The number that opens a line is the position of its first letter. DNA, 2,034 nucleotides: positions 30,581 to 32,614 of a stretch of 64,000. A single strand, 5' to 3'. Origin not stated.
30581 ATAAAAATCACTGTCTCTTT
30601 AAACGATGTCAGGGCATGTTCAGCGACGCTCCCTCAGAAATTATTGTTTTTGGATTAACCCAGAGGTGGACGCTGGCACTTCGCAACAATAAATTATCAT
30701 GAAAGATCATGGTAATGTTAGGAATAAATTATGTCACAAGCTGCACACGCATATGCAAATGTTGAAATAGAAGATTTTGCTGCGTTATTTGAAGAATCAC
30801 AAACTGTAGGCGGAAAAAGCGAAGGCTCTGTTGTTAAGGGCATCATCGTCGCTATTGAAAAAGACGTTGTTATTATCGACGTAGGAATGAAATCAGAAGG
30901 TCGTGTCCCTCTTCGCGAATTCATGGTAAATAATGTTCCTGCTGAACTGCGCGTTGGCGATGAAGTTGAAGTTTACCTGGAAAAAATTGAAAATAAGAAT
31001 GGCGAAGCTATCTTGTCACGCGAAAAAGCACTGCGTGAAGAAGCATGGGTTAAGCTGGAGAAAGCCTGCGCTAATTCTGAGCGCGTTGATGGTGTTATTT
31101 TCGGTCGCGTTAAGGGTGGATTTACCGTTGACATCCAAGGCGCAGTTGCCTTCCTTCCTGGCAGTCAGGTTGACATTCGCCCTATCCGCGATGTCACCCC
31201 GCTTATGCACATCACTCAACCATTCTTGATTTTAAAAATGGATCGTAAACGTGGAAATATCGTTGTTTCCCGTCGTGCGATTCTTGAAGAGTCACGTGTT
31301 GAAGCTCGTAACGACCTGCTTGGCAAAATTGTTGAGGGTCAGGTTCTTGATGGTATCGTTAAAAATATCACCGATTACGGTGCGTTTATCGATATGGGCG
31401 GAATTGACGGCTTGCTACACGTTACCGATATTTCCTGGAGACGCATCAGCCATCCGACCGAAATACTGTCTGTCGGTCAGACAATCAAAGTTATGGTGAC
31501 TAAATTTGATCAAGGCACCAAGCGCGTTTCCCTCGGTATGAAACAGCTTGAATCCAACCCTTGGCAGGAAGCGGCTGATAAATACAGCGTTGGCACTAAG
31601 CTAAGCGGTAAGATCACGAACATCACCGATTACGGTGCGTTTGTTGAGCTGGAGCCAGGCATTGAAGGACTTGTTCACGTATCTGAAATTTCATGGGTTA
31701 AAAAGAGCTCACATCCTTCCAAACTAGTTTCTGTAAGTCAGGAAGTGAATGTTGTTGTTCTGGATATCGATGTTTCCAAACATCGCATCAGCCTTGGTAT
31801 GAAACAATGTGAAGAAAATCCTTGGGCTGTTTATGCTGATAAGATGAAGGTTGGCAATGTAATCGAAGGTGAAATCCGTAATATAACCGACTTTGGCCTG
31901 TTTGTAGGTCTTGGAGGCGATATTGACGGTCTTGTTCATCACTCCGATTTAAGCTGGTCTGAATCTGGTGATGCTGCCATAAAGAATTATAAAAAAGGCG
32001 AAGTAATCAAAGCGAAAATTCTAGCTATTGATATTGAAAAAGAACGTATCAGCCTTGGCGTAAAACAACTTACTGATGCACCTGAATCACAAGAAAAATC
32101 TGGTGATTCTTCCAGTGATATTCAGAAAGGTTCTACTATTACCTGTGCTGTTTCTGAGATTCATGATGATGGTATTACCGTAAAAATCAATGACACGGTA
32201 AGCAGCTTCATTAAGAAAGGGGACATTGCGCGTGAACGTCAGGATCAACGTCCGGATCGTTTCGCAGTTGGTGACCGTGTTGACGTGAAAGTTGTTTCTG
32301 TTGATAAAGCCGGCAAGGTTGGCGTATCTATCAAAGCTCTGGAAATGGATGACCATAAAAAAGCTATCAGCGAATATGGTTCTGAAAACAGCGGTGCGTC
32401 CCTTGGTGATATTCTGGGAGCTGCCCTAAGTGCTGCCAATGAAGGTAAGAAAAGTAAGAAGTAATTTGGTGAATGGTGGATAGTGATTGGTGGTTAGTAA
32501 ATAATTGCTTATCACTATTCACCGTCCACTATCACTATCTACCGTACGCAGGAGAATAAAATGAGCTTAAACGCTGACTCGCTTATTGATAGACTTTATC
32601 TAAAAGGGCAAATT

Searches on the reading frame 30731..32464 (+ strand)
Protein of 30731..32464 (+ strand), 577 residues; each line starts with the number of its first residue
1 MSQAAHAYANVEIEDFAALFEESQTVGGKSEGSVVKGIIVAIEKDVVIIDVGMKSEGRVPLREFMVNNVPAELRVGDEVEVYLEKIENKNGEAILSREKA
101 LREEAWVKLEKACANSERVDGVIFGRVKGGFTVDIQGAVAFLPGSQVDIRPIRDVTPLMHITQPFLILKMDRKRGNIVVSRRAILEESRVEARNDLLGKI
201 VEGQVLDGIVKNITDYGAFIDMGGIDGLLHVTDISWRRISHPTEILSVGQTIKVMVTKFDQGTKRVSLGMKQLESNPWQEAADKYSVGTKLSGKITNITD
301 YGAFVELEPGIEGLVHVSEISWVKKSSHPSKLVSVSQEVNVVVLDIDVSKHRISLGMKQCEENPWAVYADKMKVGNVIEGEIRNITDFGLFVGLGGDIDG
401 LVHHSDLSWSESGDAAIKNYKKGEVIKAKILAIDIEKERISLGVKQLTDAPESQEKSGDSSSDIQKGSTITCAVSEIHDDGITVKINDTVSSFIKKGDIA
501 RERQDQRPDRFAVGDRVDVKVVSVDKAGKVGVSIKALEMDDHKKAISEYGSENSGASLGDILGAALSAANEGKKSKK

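Call 44: search_protein_families(library=ncbifam, proteins=[window:30731-32464:+], max_evalue=1e-10)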
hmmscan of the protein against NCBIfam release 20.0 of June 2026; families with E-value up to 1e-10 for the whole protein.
window:30731-32464:+ (577 aa): 29 families (the best 25 are shown)
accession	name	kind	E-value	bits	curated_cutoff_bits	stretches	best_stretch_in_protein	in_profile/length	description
NF004955.0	PRK06299.1-5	equivalog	7.3e-267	886.1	878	1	8-571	4-564/566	30S ribosomal protein S1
NF004952.0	PRK06299.1-2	equivalog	6.6e-210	698.3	524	1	11-565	28-577/580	30S ribosomal protein S1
NF004954.0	PRK06299.1-4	equivalog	3.5e-206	685.7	727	1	13-569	2-555/560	30S ribosomal protein S1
TIGR00717.1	rpsA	equivalog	2.6e-195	649.8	577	1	14-535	1-516/516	30S ribosomal protein S1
NF004951.0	PRK06299.1-1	equivalog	1.3e-191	637.7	918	1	14-570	3-554/556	30S ribosomal protein S1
NF004953.0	PRK06299.1-3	equivalog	8.1e-171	569.2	720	1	6-573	22-576/580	30S ribosomal protein S1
NF000907.0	PRK00087.1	equivalog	2.8e-167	557.9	624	3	13-364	284-639/671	bifunctional 4-hydroxy-3-methylbut-2-enyl diphosphate reductase/30S ribosomal protein S1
NF005208.0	PRK06676.1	equivalog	9.1e-128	426.6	368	2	20-364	6-354/391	30S ribosomal protein S1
NF010379.0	PRK13806.1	equivalog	8.6e-123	410.5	648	2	11-394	12-399/491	30S ribosomal protein S1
NF005911.0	PRK07899.1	equivalog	8.6e-113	377.6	691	2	23-320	27-326/486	30S ribosomal protein S1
NF004956.0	PRK06299.1-6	equivalog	4.8e-112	375.3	711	1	6-565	7-552/554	30S ribosomal protein S1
NF005639.0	PRK07400.1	equivalog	2.7e-63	213.7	460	2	10-284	12-278/318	30S ribosomal protein S1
NF005973.0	PRK08059.1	equivalog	1.9e-56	189.5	148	3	283-364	3-83/123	S1 domain-containing post-transcriptional regulator GSP13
NF040579.1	S1_dom_CvfD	subfamily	4.1e-56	188.1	117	3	285-364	1-79/113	CvfD/Ygs/GSP13 family RNA-binding post-transcriptional regulator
NF006363.0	PRK08582.1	equivalog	1.9e-43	148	171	1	286-364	4-80/140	S1 domain-containing RNA-binding protein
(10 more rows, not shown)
